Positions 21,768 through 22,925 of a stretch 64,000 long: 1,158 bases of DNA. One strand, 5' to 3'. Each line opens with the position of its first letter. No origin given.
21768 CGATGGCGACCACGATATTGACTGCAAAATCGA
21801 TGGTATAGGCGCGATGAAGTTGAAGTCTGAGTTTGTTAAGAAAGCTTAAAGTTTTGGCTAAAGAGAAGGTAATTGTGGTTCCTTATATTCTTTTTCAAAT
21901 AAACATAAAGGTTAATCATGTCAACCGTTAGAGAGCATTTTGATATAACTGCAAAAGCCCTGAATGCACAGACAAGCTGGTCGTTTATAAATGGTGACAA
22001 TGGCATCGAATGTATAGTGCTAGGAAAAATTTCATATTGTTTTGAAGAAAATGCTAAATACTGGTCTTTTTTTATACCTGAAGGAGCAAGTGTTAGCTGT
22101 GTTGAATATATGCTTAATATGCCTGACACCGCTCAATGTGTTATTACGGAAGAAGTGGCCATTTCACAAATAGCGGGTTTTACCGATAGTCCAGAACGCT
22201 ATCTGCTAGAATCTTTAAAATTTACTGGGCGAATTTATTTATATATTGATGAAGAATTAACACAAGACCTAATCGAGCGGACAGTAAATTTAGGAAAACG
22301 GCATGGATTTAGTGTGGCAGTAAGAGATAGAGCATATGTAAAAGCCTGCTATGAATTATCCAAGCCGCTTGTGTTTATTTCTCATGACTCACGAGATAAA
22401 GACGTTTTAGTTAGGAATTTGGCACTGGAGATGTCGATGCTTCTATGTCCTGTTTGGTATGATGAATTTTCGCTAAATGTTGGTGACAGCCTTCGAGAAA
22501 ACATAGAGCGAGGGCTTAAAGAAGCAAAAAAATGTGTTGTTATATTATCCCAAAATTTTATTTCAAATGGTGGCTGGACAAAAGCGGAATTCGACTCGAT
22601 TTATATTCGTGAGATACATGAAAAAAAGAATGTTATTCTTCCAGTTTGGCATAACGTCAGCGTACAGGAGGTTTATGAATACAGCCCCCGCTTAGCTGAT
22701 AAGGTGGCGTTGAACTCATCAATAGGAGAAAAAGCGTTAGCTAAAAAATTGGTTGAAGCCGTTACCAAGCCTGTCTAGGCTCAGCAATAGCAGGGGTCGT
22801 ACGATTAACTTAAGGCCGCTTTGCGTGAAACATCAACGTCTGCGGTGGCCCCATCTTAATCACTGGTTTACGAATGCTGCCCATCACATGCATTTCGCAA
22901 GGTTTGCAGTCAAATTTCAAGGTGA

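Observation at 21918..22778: Orphan gene: unknown 148-aa N-terminal domain fused to a TIR domain, in an AT-rich islet between core genes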

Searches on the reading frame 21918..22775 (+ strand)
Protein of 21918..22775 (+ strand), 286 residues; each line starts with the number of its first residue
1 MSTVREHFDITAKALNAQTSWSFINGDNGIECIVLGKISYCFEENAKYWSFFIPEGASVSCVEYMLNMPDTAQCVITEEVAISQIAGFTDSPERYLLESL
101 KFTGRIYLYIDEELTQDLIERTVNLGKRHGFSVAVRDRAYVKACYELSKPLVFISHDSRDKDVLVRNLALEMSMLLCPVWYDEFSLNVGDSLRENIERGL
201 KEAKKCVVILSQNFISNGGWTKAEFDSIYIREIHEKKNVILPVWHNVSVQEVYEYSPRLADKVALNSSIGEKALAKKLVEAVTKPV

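Call 3: search_protein_families(library=pfam, proteins=[window:21918-22775:+], max_evalue=1)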
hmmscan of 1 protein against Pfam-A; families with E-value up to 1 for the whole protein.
window:21918-22775:+ (286 aa): 3 families
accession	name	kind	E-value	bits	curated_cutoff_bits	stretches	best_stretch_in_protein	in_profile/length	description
PF13676.11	TIR_2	-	4.7e-14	53.4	28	1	152-248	1-93/122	TIR domain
PF01582.25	TIR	-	1.8e-06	28.3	21.3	1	156-255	9-106/179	TIR domain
PF10909.13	DUF2682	-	0.1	13.2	33.3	1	90-122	22-53/88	Protein of unknown function (DUF2682)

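Call 4: search_protein_families(library=padloc, proteins=[window:21918-22775:+], max_evalue=1)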
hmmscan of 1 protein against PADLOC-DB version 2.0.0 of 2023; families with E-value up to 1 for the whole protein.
window:21918-22775:+ (286 aa): 9 families
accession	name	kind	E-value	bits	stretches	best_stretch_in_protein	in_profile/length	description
PDLC05062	PDC-S66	-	8.3e-47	158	1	152-282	151-280/282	-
PDLC00417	ThsB1|ThsB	-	6.8e-35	119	1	152-280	169-297/303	TIR-like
PDLC02962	RT-TIR_XII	-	4.5e-11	40.3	1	118-262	324-456/478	single gene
PDLC02421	Aga_TIR-PNTD1-PNTD2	-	2.4e-07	28.2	1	149-220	3-75/430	Class I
PDLC02403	Aga_TIR-PNTD1-PNTD2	-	3.8e-06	24.2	1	149-219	2-73/443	Class I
PDLC03015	TIR-NLR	-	1.2e-05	22.3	1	152-227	4-76/824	-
PDLC00424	ThsB1|ThsB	-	4.6e-05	21.3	1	152-282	104-232/234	TIR-like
PDLC03957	bSEFIR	-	7.4e-05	20.7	1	141-214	28-105/412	-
PDLC02012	SAVED5--SAVED_TIR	-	0.00013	19.3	1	152-245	16-106/404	-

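Call 5: search_protein_families(library=ncbifam, proteins=[window:21918-22775:+], max_evalue=1)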
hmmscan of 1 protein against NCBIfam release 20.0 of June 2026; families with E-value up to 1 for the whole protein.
window:21918-22775:+ (286 aa): 2 families
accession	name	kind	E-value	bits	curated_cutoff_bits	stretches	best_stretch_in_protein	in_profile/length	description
NF042941.1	Retron_TIR_antiphage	equivalog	3.9e-17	62.2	600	1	149-264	339-452/464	TIR domain-containing anti-phage reverse transcriptase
NF058526.1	Thoeris_type3_ThcB4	equivalog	0.062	12.1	220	1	152-234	130-211/375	Thoeris type III anti-phage system protein ThcB4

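Call 6: search_solved_structures(query=window:21918-22775:+, max_evalue=1, show_alignments=3)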
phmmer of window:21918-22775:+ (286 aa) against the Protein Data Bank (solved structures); distinct sequences matched with E-value up to 1: 24.
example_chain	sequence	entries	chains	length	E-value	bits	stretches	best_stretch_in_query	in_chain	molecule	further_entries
7uwg_A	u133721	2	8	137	2.8e-31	112.2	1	152-278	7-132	Molecular chaperone Tir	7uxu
8g83_A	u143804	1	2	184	4.4e-31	111.6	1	152-279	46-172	NAD(+) hydrolase AbTIR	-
7uxr_A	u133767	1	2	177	4.9e-28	101.6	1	152-269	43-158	TIR domain protein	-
4c7m_A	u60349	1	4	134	6.8e-26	94.6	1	152-278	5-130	Toll/interleukin-1 receptor domain-containing protein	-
4lzp_B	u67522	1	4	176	8.8e-26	94.2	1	152-278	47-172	Putative uncharacterized protein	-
4lqc_A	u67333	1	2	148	1.2e-24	90.5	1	152-278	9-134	TcpB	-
3h16_A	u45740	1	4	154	1.9e-22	83.3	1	152-269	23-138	TIR protein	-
9mud_K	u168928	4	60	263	0.0003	23.5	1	150-243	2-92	Cat1 (CRISPR associated TIR 1) pentagonal filament | Cat1 (CRISPR associated TIR 1) pentagonal filament assembly | Cat1 (CRISPR-associated TIR 1)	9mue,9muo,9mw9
2j67_A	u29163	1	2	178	0.00075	22.3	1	152-241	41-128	TOLL LIKE RECEPTOR 10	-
9m0n_A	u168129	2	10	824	0.0055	19.4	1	152-226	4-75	Tetratricopeptide repeat protein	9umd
7jlu_A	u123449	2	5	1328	0.044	16.5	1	179-252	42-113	Disease resistance protein Roq1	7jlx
7jlv_A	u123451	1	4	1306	0.046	16.4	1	179-252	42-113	Disease resistance protein Roq1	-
7vu8_B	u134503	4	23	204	0.13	15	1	180-252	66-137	Flax rust resistance protein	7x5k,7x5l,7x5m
8j7s_B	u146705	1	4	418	0.14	14.8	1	151-217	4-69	TIR domain-containing protein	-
1o77_A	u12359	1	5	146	0.14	14.8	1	188-239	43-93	TOLL-LIKE RECEPTOR 2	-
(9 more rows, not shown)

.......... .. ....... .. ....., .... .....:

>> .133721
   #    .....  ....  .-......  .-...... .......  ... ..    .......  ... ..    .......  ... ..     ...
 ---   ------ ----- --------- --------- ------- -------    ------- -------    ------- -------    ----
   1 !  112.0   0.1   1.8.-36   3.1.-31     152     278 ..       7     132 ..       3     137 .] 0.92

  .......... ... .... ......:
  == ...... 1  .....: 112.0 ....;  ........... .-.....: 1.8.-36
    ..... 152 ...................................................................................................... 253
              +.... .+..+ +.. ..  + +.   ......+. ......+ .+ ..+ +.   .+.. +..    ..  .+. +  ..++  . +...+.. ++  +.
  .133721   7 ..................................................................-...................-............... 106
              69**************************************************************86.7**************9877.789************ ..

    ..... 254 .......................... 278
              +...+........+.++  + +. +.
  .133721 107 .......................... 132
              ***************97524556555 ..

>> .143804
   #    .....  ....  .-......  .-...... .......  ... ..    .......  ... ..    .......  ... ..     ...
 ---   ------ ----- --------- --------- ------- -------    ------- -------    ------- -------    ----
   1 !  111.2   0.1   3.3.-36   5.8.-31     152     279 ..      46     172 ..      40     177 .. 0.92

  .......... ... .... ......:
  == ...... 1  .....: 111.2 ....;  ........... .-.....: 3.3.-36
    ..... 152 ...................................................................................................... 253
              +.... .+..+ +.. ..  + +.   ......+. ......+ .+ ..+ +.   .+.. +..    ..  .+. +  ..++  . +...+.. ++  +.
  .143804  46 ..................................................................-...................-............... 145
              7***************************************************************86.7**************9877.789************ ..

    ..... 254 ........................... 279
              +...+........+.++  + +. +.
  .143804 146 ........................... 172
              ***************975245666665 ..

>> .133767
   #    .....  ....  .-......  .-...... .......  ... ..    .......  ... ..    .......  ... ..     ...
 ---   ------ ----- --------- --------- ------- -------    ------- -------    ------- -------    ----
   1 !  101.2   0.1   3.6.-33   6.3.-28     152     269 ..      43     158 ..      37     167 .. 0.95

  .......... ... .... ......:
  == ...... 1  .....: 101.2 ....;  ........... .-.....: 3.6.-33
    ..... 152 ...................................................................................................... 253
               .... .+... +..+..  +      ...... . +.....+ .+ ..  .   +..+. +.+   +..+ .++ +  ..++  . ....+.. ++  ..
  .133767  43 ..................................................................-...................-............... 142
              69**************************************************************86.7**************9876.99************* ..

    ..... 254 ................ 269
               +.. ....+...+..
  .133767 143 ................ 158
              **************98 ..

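Call 8: find_homologous_proteins(query=window:21918-22775:+, max_evalue=0.001)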
Query window:21918-22775:+ (286 aa): 1203 proteins with E <= 0.001 among 2084 candidates; the best 120 are listed.
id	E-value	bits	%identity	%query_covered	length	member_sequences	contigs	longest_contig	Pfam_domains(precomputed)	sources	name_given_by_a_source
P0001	1.6e-188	643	100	100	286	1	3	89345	PF01582.26,PF13676.12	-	-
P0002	7.7e-176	601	100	93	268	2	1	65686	PF01582.26,PF13676.12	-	-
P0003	1.2e-157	542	82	100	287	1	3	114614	PF01582.26,PF13676.12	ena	-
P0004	2.3e-138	478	74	99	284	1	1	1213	PF01582.26,PF13676.12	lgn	-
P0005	1.2e-129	450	71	99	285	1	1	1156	PF01582.26,PF13676.12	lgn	-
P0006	3.6e-128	445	70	99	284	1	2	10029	PF01582.26,PF13676.12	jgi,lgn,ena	-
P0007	1.1e-127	443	75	92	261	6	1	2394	PF01582.26,PF13676.12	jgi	jgi:hypothetical protein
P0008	2.4e-124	432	69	96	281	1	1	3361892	PF01582.26,PF13676.12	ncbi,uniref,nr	ncbi:toll/interleukin-1 receptor domain-containing protein [Sulfuriferula nivalis]|uniref:TIR domain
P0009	4.1e-124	432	68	99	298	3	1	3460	PF01582.26,PF13676.12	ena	-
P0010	1.4e-122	426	67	99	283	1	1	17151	PF01582.26,PF13676.12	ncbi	-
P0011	1.5e-121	423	68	99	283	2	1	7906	PF01582.26,PF13676.12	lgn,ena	-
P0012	5.4e-121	421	66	99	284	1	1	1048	PF01582.26,PF13676.12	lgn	-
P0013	5.6e-121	421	66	99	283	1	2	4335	PF01582.26,PF13676.12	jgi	jgi:hypothetical protein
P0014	6.4e-120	418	67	99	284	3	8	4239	PF01582.26,PF13676.12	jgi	jgi:hypothetical protein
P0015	4.9e-119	415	67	99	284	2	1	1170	PF01582.26,PF13676.12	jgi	jgi:TIR domain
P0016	2.7e-118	412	65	99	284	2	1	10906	PF01582.26,PF13676.12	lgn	-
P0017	3.4e-118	412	66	99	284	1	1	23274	PF01582.26,PF13676.12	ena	-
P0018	5.1e-117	408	66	99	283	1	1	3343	PF01582.26,PF13676.12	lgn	-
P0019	5.0e-115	402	63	99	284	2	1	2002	PF01582.26,PF13676.12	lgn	-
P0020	3.4e-114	399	64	99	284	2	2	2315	PF01582.26,PF13676.12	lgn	-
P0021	2.3e-113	396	61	99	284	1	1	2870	PF01582.26,PF13676.12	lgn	-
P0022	2.7e-113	396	64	99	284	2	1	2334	PF01582.26,PF13676.12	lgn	-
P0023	4.6e-113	395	65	99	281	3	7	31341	PF01582.26,PF13676.12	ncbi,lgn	ncbi:MAG TPA: toll/interleukin-1 receptor domain-containing protein [Gallionellaceae bacterium]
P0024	4.9e-112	392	62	99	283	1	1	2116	PF01582.26,PF13676.12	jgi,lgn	jgi:hypothetical protein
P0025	6.3e-112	392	62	99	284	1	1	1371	PF01582.26,PF13676.12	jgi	-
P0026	2.0e-111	390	62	99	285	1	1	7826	PF01582.26,PF13676.12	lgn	-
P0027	2.3e-111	390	62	99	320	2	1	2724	PF01582.26,PF13676.12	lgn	-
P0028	4.7e-111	389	63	100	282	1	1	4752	PF01582.26,PF13676.12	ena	-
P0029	3.1e-109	383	61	99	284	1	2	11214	PF01582.26,PF13676.12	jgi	jgi:hypothetical protein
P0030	1.1e-108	381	62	99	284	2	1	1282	PF01582.26,PF13676.12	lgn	-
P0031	5.0e-108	379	64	99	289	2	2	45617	PF01582.26,PF13676.12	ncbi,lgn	-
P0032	5.9e-108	379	61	99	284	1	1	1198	PF01582.26,PF13676.12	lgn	-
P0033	1.2e-107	378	61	99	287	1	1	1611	PF01582.26,PF13676.12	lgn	-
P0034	3.4e-107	376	59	99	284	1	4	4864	PF01582.26,PF13676.12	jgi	jgi:hypothetical protein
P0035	4.7e-105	369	58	100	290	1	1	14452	PF01582.26,PF13676.12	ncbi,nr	ncbi:MAG: toll/interleukin-1 receptor domain-containing protein [Sulfuricurvum sp.]|nr:toll/interleu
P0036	5.0e-104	366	60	99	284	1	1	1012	PF01582.26,PF13676.12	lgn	-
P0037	5.2e-104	366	57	99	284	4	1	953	PF01582.26,PF13676.12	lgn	-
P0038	1.0e-103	365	57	99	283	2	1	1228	PF01582.26,PF13676.12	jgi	jgi:hypothetical protein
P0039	1.1e-103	365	59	99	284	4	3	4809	PF01582.26,PF13676.12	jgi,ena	-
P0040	1.5e-103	364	57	99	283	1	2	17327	PF01582.26,PF13676.12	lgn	-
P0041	3.6e-103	363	57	99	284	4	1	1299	PF01582.26,PF13676.12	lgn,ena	-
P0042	9.4e-103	361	59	94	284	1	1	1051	PF13676.12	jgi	jgi:hypothetical protein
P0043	5.4e-102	359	58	99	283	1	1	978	PF01582.26,PF13676.12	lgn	-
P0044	8.3e-102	358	56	99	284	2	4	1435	PF01582.26,PF13676.12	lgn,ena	-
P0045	2.0e-100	354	61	93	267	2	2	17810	PF01582.26,PF13676.12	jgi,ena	jgi:hypothetical protein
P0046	3.1e-100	353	56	99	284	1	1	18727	PF01582.26,PF13676.12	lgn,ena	-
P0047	2.4e-99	350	55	99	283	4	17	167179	PF01582.26,PF13676.12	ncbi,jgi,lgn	ncbi:MAG: hypothetical protein ACJA2U_000495 [Marinomonas primoryensis]|jgi:hypothetical protein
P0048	2.8e-99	350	56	99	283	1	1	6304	PF01582.26,PF13676.12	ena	-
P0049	7.9e-99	349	58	99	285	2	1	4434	PF01582.26,PF13676.12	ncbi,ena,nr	ncbi:MAG: toll/interleukin-1 receptor domain-containing protein [Proteobacteria bacterium]|nr:toll/i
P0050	3.7e-98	346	55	99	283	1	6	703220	PF01582.26,PF13676.12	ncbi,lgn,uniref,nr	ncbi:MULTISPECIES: toll/interleukin-1 receptor domain-containing protein [unclassified Salinivibrio]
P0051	4.7e-98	346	54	99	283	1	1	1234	PF01582.26,PF13676.12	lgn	-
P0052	1.3e-97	345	54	99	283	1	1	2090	PF01582.26,PF13676.12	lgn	-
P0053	2.6e-97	344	58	99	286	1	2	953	PF01582.26,PF13676.12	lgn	-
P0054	3.2e-97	343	58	99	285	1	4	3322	PF01582.26,PF13676.12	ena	-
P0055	3.4e-97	343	55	99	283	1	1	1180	PF01582.26,PF13676.12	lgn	-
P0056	4.0e-97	343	55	99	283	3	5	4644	PF01582.26,PF13676.12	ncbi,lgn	ncbi:MAG: toll/interleukin-1 receptor domain-containing protein [Acinetobacter sp.]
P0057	4.6e-97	343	57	99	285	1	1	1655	PF01582.26,PF13676.12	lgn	-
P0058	5.4e-97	343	54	99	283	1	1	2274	PF01582.26,PF13676.12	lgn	-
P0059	8.0e-97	342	54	99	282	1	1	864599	PF01582.26,PF13676.12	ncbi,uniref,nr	ncbi:toll/interleukin-1 receptor domain-containing protein [Sulfurospirillum oryzae]|uniref:toll/int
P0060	1.7e-96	341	56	100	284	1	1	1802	PF01582.26,PF13676.12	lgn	-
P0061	3.7e-96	340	56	100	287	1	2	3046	PF01582.26,PF13676.12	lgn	-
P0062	4.2e-96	340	56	99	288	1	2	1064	PF01582.26,PF13676.12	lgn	-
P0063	4.5e-96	340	58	97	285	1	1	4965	PF01582.26,PF13676.12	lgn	-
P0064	5.5e-96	339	55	99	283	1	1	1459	PF01582.26,PF13676.12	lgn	-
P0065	5.6e-96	339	59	97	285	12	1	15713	PF01582.26,PF13676.12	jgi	jgi:hypothetical protein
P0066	7.2e-96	339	56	99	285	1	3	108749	PF01582.26,PF13676.12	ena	-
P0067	1.0e-95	338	57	99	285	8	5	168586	PF01582.26,PF13676.12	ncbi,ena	-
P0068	1.1e-95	338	57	99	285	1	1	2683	PF01582.26,PF13676.12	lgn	-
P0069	1.4e-95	338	55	99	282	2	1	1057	PF01582.26,PF13676.12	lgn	-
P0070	1.5e-95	338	56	100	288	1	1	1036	PF01582.26,PF13676.12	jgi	jgi:hypothetical protein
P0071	1.0e-94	335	53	98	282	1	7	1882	PF01582.26,PF13676.12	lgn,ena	-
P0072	2.1e-94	334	53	97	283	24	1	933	PF01582.26,PF13676.12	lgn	-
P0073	2.2e-94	334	56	99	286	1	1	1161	PF01582.26,PF13676.12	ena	-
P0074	4.7e-94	333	55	99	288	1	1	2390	PF01582.26,PF13676.12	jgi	jgi:hypothetical protein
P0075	5.5e-94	333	56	97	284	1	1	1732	PF01582.26,PF13676.12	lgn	-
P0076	9.2e-94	332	55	100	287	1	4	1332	PF01582.26,PF13676.12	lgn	-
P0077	1.5e-93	331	56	98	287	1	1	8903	PF01582.26,PF13676.12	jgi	jgi:hypothetical protein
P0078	5.3e-93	330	50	99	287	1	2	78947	PF01582.26,PF13676.12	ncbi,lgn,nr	ncbi:MAG: toll/interleukin-1 receptor domain-containing protein [Cytophagales bacterium]|nr:toll/int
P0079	5.7e-93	329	52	99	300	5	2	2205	PF01582.26,PF13676.12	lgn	-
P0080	8.2e-93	329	55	100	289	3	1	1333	PF01582.26,PF13676.12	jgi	-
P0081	8.2e-93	329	53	99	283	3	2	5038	PF01582.26,PF13676.12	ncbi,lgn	-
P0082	8.5e-93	329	56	99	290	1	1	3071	PF13676.12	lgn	-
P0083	8.6e-93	329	54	99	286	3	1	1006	PF01582.26,PF13676.12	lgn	-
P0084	8.6e-93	329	56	99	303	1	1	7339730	PF01582.26,PF13676.12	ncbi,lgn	-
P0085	9.5e-93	329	57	99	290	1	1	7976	PF01582.26,PF13676.12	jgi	jgi:hypothetical protein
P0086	9.6e-93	329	56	99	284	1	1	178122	PF01582.26,PF13676.12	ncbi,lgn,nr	ncbi:TPA: TIR domain-containing protein [Legionella pneumophila]|nr:TIR domain-containing protein [L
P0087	1.4e-92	328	54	99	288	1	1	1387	PF01582.26,PF13676.12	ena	-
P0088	1.4e-92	328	55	99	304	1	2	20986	PF01582.26,PF13676.12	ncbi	-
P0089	1.5e-92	328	52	99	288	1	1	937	PF01582.26,PF13676.12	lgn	-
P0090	2.4e-92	327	51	99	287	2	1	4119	PF01582.26,PF13676.12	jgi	jgi:TIR domain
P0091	1.3e-91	325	54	99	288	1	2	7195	PF01582.26,PF13676.12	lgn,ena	-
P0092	3.1e-91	324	54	99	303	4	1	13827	PF01582.26,PF13676.12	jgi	-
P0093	5.3e-91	323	54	99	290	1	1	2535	PF01582.26,PF13676.12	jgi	jgi:TIR domain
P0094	8.8e-91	322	51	99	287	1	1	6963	PF01582.26,PF13676.12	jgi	jgi:hypothetical protein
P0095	8.8e-91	322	54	99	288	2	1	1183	PF01582.26,PF13676.12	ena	-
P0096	9.2e-91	322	52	99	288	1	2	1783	PF01582.26,PF13676.12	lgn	-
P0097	1.0e-90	322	51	99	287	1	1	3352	PF01582.26,PF13676.12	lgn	-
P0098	1.5e-90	321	53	99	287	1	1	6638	PF01582.26,PF13676.12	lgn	-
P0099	1.7e-90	321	55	100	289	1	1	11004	PF01582.26,PF13676.12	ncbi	-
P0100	2.1e-90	321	54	99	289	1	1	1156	PF01582.26,PF13676.12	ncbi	ncbi:toll/interleukin-1 receptor domain-containing protein [Vibrio splendidus]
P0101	2.4e-90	321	54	99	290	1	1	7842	PF01582.26,PF13676.12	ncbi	-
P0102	2.6e-90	321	54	99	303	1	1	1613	PF01582.26,PF13676.12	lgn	-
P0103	3.2e-90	320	55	99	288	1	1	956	PF01582.26,PF13676.12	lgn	-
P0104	3.3e-90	320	55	99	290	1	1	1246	PF01582.26,PF13676.12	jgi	-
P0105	3.9e-90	320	68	76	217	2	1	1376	PF01582.26,PF13676.12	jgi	jgi:hypothetical protein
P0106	4.0e-90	320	54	99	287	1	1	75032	PF01582.26,PF13676.12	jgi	-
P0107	4.0e-90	320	54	99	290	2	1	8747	PF01582.26,PF13676.12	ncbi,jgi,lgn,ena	-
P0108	4.9e-90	320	51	97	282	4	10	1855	PF01582.26,PF13676.12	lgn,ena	-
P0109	5.7e-90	320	54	99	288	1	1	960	PF01582.26,PF13676.12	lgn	-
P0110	6.0e-90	319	55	99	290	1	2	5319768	PF01582.26,PF13676.12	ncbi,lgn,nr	ncbi:WD-repeat protein [Stanieria sp. NIES-3757]|nr:WD-repeat protein [Stanieria sp. NIES-3757]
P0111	8.3e-90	319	53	98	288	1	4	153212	PF13676.12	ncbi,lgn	-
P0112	8.3e-90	319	53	99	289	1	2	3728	PF01582.26,PF13676.12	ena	-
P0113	9.2e-90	319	53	99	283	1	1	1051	PF01582.26,PF13676.12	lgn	-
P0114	9.4e-90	319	55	99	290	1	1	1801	PF01582.26,PF13676.12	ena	-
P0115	1.1e-89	319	54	99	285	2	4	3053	PF01582.26,PF13676.12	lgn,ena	-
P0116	2.0e-89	318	52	99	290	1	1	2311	PF13676.12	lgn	-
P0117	2.7e-89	317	54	99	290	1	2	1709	PF01582.26,PF13676.12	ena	-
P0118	2.9e-89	317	53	100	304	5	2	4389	PF01582.26,PF13676.12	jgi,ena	-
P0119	3.1e-89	317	61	80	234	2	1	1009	PF01582.26,PF13676.12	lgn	-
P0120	4.2e-89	317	50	99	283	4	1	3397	PF01582.26,PF13676.12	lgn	-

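Call 10: find_encoding_contigs(protein=P0003, flank=8000, max_places=3)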
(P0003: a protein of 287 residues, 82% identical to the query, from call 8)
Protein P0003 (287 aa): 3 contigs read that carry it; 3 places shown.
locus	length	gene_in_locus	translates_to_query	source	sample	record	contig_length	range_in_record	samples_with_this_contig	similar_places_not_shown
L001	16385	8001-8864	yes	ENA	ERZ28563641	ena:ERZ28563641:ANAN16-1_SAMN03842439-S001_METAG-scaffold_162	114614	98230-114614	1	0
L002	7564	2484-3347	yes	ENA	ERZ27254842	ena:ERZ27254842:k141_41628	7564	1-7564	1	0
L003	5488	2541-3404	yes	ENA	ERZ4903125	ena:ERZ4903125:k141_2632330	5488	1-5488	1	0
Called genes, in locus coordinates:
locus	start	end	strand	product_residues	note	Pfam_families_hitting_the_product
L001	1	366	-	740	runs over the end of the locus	PF13328:HD_4, PF04607:RelA_SpoT, PF02824:TGS, PF19296:RelA_AH, PF28438:RelA_RIS, PF13291:ACT_4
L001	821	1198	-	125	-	PF05610:DUF779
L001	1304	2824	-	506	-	PF00171:Aldedh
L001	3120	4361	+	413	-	PF00211:Guanylate_cyc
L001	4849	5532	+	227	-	-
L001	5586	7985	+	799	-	PF02384:N6_Mtase, PF20473:MmeI_Mtase, PF07669:Eco57I (weak), PF18135:Type_ISP_C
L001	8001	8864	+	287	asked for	PF01582:TIR (weak), PF13676:TIR_2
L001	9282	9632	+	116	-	PF28289:BV97_02767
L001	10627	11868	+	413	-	PF08497:Radical_SAM_N, PF04055:Radical_SAM, PF11842:DUF3362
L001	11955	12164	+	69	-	PF01963:TraB_PrgY_gumN (weak)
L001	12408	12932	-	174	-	-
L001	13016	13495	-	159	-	-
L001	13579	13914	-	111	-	-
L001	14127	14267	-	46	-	-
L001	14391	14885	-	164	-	-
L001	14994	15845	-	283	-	-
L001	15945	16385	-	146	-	?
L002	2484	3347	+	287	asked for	PF01582:TIR (weak), PF13676:TIR_2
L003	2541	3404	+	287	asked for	PF01582:TIR (weak), PF13676:TIR_2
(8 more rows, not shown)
